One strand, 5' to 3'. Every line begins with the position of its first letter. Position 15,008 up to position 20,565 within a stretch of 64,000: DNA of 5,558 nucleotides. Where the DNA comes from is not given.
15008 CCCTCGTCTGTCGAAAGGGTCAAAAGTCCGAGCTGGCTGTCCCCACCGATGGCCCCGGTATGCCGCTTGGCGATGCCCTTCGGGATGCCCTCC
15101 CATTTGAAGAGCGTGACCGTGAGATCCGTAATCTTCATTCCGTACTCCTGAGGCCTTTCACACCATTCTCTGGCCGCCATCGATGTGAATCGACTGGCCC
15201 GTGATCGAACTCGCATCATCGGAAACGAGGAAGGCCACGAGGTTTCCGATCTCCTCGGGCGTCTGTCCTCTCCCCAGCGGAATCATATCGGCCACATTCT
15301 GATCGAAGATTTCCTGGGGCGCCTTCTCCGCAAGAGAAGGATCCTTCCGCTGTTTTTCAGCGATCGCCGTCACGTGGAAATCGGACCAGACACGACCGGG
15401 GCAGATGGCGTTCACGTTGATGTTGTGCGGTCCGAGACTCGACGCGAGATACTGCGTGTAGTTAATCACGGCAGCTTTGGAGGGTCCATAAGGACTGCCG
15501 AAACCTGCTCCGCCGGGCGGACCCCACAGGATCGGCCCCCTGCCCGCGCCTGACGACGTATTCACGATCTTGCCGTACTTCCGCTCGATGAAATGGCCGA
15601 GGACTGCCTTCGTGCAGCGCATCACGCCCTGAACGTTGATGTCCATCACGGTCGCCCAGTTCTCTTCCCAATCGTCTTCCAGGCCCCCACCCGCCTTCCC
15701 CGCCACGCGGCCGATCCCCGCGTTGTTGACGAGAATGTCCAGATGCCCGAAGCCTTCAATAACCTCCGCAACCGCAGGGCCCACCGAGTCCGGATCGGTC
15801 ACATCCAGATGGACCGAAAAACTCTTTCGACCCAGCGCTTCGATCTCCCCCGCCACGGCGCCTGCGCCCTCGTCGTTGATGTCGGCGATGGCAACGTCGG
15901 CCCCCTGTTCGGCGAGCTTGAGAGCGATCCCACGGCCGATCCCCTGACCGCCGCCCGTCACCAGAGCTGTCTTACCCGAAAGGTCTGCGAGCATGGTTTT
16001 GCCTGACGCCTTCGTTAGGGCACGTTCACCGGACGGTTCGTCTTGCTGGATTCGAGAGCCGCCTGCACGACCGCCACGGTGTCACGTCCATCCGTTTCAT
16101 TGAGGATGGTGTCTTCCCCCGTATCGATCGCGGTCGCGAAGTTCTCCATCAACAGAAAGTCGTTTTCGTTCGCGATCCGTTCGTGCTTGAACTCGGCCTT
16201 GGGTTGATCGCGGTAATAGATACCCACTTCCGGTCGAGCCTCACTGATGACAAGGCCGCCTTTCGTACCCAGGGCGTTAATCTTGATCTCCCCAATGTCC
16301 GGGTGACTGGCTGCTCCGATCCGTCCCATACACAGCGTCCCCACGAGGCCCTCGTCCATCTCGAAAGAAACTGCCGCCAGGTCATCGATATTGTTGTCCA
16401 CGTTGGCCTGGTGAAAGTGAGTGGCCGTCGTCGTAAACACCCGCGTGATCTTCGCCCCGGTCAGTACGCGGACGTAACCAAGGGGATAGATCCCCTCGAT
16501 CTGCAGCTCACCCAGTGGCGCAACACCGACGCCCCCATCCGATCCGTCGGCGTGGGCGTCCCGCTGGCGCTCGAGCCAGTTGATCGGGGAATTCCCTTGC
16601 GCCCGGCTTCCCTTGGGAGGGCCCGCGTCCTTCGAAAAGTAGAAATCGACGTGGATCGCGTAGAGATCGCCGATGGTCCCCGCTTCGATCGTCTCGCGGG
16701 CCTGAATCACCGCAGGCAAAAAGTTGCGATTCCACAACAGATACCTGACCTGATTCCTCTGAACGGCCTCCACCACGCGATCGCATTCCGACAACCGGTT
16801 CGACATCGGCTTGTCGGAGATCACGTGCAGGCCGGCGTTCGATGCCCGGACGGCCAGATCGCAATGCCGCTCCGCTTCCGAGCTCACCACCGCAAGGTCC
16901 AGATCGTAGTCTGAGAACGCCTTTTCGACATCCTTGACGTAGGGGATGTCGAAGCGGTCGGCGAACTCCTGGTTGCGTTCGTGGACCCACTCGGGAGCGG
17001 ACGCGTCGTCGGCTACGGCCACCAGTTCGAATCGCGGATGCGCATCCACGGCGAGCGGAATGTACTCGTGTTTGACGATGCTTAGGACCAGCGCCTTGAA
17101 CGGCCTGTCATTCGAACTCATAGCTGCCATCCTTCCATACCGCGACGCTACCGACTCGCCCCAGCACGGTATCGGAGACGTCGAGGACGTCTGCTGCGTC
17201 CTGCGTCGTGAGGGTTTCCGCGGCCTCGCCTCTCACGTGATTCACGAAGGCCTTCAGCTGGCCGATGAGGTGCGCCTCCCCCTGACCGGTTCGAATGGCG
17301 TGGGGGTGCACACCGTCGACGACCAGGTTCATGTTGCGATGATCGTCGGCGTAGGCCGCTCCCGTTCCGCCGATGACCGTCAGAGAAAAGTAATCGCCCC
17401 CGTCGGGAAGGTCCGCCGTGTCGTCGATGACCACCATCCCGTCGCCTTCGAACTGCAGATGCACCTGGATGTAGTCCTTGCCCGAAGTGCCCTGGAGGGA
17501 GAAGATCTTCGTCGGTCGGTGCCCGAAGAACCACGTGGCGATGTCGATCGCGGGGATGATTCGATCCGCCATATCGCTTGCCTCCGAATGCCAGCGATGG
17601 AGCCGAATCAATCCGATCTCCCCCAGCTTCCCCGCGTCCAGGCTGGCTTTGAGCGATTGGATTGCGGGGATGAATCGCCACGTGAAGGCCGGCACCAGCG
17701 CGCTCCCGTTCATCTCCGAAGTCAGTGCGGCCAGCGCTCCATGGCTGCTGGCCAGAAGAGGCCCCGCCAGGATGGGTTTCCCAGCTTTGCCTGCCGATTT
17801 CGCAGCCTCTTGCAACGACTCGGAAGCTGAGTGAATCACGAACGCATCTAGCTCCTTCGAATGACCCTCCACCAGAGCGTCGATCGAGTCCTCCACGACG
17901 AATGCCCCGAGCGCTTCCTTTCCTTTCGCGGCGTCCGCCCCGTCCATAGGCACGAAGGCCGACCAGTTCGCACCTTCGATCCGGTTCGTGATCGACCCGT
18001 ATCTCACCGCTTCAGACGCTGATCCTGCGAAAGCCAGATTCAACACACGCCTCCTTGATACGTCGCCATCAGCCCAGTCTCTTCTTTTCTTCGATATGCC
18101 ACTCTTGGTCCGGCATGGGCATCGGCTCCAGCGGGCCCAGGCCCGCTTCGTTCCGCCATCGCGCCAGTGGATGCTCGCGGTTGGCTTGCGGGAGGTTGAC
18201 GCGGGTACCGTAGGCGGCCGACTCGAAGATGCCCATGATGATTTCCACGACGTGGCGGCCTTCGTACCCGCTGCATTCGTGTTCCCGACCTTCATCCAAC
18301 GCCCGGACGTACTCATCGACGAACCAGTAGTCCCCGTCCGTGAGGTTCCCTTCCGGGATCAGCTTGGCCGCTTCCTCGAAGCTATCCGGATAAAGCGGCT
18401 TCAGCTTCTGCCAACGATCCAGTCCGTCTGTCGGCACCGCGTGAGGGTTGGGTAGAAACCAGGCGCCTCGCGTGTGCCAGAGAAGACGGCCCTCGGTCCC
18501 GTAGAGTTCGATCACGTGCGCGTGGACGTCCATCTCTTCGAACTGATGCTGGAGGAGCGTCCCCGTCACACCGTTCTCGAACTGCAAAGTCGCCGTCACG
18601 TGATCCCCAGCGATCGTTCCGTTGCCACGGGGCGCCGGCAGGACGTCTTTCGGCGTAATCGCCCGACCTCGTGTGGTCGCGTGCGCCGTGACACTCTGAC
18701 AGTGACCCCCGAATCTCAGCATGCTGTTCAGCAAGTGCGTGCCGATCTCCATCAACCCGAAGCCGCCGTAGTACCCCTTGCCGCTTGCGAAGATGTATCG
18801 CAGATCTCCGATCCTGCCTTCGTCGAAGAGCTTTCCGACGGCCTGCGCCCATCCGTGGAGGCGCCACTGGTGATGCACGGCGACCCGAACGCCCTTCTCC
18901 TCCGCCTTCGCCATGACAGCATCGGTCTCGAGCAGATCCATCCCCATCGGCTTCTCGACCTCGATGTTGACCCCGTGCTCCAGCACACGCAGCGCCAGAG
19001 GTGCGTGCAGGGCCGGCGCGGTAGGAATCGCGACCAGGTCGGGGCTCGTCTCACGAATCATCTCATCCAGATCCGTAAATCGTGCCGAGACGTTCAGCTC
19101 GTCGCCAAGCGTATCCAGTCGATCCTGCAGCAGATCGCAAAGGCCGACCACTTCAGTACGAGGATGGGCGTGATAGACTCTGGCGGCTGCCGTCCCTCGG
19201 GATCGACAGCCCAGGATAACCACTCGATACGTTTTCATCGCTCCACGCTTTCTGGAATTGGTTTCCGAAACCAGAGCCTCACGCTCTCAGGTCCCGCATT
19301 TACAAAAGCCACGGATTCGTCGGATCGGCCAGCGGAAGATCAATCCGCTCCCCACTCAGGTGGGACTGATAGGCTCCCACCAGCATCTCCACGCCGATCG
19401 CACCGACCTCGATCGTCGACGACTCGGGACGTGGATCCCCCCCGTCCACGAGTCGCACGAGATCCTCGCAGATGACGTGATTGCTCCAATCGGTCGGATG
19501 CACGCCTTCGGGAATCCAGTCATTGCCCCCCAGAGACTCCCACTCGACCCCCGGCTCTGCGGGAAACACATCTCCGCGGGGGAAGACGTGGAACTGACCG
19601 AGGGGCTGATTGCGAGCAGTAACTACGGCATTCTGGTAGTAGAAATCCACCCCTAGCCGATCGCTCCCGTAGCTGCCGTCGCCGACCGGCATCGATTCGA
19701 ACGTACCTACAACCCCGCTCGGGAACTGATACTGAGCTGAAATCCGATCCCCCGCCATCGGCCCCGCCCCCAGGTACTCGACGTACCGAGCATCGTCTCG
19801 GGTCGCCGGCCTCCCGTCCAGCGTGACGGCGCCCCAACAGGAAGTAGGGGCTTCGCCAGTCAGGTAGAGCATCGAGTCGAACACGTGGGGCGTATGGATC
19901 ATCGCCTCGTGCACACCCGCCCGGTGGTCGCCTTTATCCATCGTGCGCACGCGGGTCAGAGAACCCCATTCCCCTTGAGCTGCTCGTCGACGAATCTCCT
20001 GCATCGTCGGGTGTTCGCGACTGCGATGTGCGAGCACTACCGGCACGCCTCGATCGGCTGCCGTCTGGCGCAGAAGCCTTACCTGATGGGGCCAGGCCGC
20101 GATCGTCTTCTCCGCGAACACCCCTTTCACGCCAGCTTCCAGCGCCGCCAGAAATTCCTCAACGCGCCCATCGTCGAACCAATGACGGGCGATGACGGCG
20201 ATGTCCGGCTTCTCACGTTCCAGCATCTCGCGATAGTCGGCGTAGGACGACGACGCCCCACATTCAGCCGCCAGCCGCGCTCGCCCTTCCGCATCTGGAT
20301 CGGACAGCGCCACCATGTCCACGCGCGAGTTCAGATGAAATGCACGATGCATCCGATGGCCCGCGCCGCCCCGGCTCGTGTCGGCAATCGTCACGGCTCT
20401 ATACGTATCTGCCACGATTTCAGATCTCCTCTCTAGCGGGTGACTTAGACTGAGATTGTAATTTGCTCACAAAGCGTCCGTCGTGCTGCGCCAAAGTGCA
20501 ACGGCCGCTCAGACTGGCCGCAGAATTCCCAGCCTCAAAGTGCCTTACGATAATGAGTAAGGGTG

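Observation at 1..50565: Extreme local expansion of PhyH/TauD-type 2OG oxygenases, interleaved with cytoplasmic sulfatases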

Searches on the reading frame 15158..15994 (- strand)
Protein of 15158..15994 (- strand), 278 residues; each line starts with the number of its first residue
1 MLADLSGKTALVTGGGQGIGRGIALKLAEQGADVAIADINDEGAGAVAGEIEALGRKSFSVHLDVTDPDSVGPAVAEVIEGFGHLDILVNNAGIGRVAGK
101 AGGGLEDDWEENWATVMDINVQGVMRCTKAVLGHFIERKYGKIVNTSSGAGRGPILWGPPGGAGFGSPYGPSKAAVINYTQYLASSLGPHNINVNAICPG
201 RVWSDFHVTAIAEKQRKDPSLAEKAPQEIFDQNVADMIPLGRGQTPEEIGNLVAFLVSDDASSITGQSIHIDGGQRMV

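Call 6: search_protein_families(library=pfam, proteins=[window:15158-15994:-], max_evalue=0.001)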
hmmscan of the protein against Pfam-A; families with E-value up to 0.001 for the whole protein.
window:15158-15994:- (278 aa): 4 families
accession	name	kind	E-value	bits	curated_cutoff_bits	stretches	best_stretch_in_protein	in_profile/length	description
PF13561.12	adh_short_C2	-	1.7e-58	198.4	27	1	17-274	6-234/236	Enoyl-(Acyl carrier protein) reductase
PF00106.31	adh_short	-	4.8e-52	176.7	26.6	1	8-207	1-187/195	short chain dehydrogenase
PF08659.16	KR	-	2.9e-06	27.8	22.6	1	9-151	2-139/180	KR domain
PF01370.27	Epimerase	-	0.00018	21.4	20.9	1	10-188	1-161/240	NAD dependent epimerase/dehydratase family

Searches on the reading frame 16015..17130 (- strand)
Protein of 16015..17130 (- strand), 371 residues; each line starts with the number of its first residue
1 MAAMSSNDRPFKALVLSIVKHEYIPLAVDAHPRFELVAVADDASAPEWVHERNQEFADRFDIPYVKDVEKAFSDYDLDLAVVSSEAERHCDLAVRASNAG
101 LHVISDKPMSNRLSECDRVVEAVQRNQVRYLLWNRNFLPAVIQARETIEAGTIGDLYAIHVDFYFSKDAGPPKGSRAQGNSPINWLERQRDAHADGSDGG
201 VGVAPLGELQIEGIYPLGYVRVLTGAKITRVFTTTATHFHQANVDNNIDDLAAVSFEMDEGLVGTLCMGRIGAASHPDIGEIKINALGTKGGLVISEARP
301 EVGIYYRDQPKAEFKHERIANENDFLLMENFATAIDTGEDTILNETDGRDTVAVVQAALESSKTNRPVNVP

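Call 6: search_protein_families(library=pfam, proteins=[window:16015-17130:-], max_evalue=0.001)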
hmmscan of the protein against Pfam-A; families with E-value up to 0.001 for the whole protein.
window:16015-17130:- (371 aa): 3 families
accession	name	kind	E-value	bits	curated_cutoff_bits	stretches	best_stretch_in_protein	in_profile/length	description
PF01408.29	GFO_IDH_MocA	-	1.1e-15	58.8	24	1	24-130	16-116/120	Oxidoreductase family, NAD-binding Rossmann fold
PF22725.1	GFO_IDH_MocA_C3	-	1.2e-12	48.3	27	1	142-293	2-123/124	GFO/IDH/MocA C-terminal domain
PF02894.22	GFO_IDH_MocA_C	-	2.4e-10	41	22.9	1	145-370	1-218/218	Oxidoreductase family, C-terminal alpha/beta domain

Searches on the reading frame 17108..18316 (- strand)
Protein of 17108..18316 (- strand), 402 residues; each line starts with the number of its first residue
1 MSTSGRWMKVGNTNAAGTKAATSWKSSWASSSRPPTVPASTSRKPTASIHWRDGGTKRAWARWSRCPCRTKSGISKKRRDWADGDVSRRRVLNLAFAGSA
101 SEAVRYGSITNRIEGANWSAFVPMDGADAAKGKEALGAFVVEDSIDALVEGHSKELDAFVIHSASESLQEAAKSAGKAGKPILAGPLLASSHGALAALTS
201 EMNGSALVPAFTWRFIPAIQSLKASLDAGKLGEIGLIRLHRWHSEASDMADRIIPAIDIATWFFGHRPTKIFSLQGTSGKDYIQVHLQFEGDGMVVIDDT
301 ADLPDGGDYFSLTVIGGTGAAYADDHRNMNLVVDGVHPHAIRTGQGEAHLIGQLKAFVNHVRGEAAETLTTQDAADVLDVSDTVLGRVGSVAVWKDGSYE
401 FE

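Call 6: search_protein_families(library=pfam, proteins=[window:17108-18316:-], max_evalue=0.001)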
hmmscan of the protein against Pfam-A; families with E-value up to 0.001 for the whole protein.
window:17108-18316:- (402 aa): 1 family
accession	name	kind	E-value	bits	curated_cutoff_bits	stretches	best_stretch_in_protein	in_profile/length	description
PF22725.1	GFO_IDH_MocA_C3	-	0.00011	22.6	27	0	220-320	2-122/124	GFO/IDH/MocA C-terminal domain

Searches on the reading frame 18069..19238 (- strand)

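Call 6: search_protein_families(library=pfam, proteins=[window:18069-19238:-], max_evalue=0.001)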
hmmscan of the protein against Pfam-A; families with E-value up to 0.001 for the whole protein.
window:18069-19238:- (389 aa): 3 families
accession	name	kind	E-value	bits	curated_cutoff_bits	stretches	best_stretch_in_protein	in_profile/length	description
PF01408.29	GFO_IDH_MocA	-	3.2e-19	70.2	24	1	5-123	2-120/120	Oxidoreductase family, NAD-binding Rossmann fold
PF22725.1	GFO_IDH_MocA_C3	-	5.5e-10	39.7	27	1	135-252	5-123/124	GFO/IDH/MocA C-terminal domain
PF02894.22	GFO_IDH_MocA_C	-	4.8e-07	30.2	22.9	1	158-349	40-218/218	Oxidoreductase family, C-terminal alpha/beta domain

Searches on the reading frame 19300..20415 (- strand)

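Call 6: search_protein_families(library=pfam, proteins=[window:19300-20415:-], max_evalue=0.001)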
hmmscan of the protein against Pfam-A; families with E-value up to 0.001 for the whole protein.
window:19300-20415:- (371 aa): 1 family
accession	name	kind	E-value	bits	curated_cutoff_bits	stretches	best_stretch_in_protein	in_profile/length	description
PF01408.29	GFO_IDH_MocA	-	4.7e-09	37.4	24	1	16-129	9-119/120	Oxidoreductase family, NAD-binding Rossmann fold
